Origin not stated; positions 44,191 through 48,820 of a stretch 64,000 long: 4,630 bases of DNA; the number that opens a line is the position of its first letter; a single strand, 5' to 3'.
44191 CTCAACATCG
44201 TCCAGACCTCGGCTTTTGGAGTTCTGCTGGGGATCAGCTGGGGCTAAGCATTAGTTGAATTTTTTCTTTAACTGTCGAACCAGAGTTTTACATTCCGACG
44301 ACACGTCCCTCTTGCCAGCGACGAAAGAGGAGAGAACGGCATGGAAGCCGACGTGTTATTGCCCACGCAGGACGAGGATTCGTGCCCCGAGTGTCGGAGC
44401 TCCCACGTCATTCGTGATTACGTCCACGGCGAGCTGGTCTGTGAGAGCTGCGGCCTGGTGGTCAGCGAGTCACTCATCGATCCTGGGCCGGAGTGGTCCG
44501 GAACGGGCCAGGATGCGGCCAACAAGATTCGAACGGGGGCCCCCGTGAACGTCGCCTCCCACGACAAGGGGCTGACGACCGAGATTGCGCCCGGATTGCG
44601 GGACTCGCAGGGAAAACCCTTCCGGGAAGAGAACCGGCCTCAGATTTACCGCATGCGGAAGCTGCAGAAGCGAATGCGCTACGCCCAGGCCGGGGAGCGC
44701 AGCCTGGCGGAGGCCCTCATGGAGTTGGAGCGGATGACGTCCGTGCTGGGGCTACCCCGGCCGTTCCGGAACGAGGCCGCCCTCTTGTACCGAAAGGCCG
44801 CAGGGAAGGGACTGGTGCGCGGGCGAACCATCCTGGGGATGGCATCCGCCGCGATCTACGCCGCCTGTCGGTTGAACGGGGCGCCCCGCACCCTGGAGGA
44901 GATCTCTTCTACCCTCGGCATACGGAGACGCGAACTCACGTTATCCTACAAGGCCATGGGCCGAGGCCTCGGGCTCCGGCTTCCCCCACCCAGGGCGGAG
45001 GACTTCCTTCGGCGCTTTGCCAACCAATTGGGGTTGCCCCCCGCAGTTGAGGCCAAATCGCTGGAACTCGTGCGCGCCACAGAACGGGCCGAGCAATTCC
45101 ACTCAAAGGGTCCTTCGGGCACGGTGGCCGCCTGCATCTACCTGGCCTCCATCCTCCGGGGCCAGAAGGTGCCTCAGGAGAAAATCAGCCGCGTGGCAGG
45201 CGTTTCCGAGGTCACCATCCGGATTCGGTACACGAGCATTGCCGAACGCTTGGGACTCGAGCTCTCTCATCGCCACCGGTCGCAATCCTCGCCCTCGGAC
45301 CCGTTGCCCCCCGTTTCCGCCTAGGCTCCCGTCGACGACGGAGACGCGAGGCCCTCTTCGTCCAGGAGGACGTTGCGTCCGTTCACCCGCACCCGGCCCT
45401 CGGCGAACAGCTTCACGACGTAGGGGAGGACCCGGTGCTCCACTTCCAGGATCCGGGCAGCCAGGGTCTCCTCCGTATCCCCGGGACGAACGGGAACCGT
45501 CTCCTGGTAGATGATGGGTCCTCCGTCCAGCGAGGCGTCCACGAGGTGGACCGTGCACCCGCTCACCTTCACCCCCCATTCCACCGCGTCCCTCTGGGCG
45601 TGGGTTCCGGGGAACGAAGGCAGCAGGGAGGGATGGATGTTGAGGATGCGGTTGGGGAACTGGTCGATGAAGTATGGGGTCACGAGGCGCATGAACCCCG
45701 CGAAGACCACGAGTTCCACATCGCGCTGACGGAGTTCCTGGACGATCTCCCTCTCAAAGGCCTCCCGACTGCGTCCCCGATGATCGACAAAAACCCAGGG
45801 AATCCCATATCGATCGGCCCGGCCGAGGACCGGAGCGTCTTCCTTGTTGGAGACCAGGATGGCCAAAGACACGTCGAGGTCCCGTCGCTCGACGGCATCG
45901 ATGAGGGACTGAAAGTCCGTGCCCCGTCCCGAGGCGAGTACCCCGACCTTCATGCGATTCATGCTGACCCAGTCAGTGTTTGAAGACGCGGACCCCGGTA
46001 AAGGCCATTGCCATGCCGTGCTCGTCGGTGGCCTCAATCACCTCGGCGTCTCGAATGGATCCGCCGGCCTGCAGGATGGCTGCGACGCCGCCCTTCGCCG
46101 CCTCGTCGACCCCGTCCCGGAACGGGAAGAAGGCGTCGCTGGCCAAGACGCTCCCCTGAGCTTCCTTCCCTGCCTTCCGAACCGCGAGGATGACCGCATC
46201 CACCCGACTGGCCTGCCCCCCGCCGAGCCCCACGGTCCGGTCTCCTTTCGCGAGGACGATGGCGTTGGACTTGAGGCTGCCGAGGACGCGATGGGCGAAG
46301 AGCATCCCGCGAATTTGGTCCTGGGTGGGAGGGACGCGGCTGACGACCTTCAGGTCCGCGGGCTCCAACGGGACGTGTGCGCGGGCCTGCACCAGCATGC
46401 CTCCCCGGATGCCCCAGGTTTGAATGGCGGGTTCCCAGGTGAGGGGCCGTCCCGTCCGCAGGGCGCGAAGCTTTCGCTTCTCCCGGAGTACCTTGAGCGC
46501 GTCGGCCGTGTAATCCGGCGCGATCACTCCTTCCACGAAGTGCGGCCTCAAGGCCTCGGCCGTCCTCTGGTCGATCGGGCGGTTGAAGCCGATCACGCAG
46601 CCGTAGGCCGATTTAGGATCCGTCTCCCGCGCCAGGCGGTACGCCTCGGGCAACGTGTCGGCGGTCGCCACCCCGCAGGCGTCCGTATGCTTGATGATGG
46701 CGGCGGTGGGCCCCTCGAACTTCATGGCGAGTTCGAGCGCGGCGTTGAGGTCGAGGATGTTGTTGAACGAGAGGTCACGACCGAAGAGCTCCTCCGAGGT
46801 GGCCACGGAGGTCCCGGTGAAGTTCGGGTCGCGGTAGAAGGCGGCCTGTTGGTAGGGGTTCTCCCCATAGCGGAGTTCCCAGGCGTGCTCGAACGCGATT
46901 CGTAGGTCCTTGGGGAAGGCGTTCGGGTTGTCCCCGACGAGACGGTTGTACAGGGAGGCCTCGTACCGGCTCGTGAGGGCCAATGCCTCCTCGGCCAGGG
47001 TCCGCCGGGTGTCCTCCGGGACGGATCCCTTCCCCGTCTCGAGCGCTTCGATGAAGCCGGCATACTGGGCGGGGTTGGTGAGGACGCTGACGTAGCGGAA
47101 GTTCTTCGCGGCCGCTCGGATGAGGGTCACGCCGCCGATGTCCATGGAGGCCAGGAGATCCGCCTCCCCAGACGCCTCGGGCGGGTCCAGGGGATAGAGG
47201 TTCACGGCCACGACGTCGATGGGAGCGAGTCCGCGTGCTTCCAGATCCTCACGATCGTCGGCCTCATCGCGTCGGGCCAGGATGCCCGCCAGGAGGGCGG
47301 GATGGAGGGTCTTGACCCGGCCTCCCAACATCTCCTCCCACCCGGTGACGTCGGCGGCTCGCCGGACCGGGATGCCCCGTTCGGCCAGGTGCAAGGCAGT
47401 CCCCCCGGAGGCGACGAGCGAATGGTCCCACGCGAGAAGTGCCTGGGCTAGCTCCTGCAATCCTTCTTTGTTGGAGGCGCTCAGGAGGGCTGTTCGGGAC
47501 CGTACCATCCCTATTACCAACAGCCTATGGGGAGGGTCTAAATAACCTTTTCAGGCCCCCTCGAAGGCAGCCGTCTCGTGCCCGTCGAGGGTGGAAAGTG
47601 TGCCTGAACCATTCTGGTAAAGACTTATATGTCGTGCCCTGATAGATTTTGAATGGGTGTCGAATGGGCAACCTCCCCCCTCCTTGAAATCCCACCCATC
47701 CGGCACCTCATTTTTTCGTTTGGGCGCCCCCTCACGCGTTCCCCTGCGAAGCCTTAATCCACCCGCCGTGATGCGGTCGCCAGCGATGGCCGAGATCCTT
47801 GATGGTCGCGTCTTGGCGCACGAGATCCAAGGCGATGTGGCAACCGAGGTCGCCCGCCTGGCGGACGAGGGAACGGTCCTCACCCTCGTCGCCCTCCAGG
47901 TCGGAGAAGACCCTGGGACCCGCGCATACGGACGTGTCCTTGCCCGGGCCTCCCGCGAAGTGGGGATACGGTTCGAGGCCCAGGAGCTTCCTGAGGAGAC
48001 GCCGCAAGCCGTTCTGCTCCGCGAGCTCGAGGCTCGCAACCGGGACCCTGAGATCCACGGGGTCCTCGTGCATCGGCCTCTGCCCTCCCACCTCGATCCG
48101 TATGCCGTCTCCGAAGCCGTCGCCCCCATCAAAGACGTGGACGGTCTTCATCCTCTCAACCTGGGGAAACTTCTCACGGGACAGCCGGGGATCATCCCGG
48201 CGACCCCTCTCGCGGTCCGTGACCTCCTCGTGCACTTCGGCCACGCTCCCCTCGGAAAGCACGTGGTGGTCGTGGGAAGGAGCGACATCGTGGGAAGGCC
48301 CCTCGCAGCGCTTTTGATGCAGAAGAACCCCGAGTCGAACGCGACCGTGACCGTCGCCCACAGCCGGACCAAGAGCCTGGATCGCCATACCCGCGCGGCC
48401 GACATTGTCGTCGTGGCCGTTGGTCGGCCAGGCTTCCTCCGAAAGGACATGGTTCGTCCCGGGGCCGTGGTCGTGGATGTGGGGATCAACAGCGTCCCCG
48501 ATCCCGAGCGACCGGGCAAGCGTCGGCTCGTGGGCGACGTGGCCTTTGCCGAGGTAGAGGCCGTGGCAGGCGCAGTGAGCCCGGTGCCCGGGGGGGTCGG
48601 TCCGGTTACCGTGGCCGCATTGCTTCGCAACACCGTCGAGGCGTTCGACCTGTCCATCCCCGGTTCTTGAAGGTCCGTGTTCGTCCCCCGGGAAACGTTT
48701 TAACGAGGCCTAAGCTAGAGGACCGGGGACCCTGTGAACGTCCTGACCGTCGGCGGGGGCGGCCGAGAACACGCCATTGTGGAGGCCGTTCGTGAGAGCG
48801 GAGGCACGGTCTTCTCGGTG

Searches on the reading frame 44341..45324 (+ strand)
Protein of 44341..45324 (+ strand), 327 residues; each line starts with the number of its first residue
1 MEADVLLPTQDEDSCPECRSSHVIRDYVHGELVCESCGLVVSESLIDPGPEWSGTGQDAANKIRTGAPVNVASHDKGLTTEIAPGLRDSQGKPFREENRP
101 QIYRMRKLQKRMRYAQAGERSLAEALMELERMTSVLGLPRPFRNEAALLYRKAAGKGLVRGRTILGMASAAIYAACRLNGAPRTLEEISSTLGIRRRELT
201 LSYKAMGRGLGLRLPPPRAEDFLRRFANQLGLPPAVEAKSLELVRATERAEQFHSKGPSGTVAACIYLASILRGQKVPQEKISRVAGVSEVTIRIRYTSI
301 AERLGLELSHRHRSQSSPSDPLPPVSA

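Call 10: search_protein_families(library=pfam, proteins=[window:44341-45324:+], max_evalue=0.001)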
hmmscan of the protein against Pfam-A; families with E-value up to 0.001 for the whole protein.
window:44341-45324:+ (327 aa): 3 families
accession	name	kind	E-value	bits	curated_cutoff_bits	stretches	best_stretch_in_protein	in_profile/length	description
PF00382.24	TFIIB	-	3.4e-31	107.6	23.6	2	120-206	3-89/92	Transcription factor TFIIB repeat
PF08271.17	Zn_Ribbon_TF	-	1.9e-15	56.6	29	1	15-52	3-40/43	TFIIB zinc-binding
PF04545.22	Sigma70_r4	-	0.00056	19.8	24.1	0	267-304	14-48/50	Sigma-70, region 4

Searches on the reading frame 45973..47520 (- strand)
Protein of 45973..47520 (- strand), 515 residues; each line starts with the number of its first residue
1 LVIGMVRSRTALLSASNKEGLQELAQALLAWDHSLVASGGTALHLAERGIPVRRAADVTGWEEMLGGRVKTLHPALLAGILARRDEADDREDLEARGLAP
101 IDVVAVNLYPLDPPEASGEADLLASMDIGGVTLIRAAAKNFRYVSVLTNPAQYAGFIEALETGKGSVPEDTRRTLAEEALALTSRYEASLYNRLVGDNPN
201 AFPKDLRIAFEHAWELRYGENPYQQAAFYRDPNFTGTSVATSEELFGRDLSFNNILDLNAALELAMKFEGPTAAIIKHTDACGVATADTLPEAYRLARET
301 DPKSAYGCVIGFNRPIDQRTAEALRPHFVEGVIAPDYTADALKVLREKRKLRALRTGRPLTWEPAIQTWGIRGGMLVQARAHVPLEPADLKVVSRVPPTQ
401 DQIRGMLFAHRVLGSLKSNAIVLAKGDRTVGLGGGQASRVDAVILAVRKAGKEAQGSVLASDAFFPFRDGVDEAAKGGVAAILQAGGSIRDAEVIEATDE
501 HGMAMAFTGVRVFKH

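Call 10: search_protein_families(library=pfam, proteins=[window:45973-47520:-], max_evalue=0.001)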
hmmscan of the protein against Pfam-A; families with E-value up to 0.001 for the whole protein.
window:45973-47520:- (515 aa): 2 families
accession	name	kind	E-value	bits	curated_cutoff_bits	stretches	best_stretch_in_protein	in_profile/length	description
PF01808.24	AICARFT_IMPCHas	-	3.2e-97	326.2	25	1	137-449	1-311/311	AICARFT/IMPCHase bienzyme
PF02142.27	MGS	-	7.5e-10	39.3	24.1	1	21-131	2-93/94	MGS-like domain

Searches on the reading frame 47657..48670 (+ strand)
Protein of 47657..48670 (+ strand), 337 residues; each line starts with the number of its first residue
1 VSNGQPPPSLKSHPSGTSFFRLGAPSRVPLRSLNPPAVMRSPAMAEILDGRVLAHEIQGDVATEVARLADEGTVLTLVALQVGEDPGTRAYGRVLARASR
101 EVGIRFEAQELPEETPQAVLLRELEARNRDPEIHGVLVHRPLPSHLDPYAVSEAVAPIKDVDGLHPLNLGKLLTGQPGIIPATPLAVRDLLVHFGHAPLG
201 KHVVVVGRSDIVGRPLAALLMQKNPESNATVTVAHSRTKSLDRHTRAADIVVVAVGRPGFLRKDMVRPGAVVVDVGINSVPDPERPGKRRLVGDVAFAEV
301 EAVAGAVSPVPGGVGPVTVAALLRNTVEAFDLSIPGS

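Call 10: search_protein_families(library=pfam, proteins=[window:47657-48670:+], max_evalue=0.001)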
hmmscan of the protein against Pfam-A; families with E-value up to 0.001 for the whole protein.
window:47657-48670:+ (337 aa): 2 families
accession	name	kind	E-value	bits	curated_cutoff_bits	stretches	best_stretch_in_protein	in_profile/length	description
PF02882.25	THF_DHG_CYH_C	-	1.7e-61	206.7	27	1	165-330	1-156/160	Tetrahydrofolate dehydrogenase/cyclohydrolase, NAD(P)-binding domain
PF00763.28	THF_DHG_CYH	-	2e-29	102.7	32.8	1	48-162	1-115/115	Tetrahydrofolate dehydrogenase/cyclohydrolase, catalytic domain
